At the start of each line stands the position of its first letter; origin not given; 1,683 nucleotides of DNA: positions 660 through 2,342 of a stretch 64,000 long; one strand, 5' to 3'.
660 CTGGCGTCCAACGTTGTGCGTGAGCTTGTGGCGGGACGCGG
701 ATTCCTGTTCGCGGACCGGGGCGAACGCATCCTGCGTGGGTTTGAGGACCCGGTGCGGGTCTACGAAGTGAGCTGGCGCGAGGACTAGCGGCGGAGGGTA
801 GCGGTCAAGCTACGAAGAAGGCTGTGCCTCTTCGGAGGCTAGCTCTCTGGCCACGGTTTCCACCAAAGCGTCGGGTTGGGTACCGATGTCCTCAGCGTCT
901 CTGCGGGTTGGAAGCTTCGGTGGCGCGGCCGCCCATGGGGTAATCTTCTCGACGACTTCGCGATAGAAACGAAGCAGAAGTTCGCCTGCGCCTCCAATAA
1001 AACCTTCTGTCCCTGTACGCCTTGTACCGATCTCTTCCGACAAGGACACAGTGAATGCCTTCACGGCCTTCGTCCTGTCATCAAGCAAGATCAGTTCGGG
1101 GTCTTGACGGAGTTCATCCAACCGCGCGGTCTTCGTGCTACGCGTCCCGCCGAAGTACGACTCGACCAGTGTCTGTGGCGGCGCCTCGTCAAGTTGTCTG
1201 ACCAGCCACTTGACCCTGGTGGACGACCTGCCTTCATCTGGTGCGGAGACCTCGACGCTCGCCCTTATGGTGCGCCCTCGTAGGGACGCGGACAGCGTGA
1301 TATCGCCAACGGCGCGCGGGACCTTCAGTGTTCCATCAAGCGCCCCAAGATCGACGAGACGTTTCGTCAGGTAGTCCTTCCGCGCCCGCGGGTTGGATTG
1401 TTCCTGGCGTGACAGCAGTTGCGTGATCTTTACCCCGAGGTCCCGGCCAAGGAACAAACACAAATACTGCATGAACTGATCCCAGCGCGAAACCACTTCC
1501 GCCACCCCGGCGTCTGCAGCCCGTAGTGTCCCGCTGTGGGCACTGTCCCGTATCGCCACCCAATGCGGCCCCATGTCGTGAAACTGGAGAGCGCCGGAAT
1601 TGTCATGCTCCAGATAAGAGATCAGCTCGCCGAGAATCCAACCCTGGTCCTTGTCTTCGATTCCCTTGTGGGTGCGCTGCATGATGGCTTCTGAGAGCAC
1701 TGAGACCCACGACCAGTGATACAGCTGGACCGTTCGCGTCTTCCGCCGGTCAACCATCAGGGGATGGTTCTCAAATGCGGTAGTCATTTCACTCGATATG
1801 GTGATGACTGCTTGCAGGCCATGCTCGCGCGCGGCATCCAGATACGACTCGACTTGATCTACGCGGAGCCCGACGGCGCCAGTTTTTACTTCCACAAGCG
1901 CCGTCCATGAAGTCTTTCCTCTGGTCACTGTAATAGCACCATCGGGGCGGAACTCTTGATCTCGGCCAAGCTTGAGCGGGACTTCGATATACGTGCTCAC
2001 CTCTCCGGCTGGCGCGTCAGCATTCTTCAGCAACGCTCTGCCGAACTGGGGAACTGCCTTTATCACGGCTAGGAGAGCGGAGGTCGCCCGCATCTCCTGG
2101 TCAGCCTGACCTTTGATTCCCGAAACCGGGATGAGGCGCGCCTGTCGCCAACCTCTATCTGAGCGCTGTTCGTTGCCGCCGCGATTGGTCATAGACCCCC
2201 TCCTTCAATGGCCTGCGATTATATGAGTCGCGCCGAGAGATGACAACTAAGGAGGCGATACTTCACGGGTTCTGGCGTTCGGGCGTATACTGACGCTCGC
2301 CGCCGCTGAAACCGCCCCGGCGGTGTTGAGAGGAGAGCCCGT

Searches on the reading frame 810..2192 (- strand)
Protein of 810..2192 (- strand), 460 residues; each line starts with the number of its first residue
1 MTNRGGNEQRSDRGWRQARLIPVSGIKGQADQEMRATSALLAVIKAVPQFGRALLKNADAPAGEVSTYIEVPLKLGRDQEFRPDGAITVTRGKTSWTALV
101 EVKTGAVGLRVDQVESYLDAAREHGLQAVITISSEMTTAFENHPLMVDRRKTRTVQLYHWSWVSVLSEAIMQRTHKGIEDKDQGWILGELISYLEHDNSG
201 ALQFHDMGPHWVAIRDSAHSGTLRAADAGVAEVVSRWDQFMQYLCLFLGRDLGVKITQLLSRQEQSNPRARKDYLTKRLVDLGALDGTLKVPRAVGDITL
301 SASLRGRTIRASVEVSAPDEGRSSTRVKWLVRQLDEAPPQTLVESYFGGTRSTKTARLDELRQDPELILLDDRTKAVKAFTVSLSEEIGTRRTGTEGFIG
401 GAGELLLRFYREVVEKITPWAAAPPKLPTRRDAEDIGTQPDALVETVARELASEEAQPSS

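Call 44: find_encoding_contigs(protein=window:810-2192:-, flank=10000, max_places=4)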
Protein window:810-2192:- (460 aa): 4 contigs read that carry it; 3 places shown.
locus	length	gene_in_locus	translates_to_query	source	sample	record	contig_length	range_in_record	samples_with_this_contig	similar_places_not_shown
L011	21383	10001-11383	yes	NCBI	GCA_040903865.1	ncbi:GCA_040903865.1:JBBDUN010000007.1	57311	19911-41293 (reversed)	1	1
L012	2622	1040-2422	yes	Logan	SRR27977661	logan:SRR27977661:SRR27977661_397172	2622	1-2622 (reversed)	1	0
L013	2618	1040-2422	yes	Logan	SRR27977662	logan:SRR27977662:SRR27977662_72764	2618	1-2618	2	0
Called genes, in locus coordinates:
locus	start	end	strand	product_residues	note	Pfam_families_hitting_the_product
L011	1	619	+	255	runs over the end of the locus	PF01061:ABC2_membrane, PF12698:ABC2_membrane_3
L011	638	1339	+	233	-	PF13462:Thioredoxin_4 (faint), PF01323:DSBA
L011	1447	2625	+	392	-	PF02771:Acyl-CoA_dh_N, PF02770:Acyl-CoA_dh_M, PF00441:Acyl-CoA_dh_1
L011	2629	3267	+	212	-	PF01135:PCMT, PF01209:Ubie_methyltran, PF02353:CMAS (weak), PF13489:Methyltransf_23 (weak), PF13847:Methyltransf_31, PF13649:Methyltransf_25, PF08241:Methyltransf_11, PF08242:Methyltransf_12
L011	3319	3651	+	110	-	-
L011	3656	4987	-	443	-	PF00278:Orn_DAP_Arg_deC, PF02784:Orn_Arg_deC_N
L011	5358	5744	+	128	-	PF02675:AdoMet_dc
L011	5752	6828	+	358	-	PF01916:DS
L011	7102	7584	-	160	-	-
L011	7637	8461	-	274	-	PF00106:adh_short, PF01370:Epimerase (weak), PF08659:KR, PF13460:NAD_binding_10, PF13561:adh_short_C2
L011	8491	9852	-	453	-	PF00070:Pyr_redox (faint), PF00890:FAD_binding_2 (weak), PF01266:DAO, PF01494:FAD_binding_3 (weak), PF01946:Thi4, PF07992:Pyr_redox_2 (weak), PF13450:NAD_binding_8, PF01593:Amino_oxidase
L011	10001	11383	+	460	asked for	-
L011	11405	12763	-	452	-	PF00561:Abhydrolase_1 (weak), PF00211:Guanylate_cyc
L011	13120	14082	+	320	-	PF02558:ApbA, PF08546:ApbA_C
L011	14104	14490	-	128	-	PF01042:Ribonuc_L-PSP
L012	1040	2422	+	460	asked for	-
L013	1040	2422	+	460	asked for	-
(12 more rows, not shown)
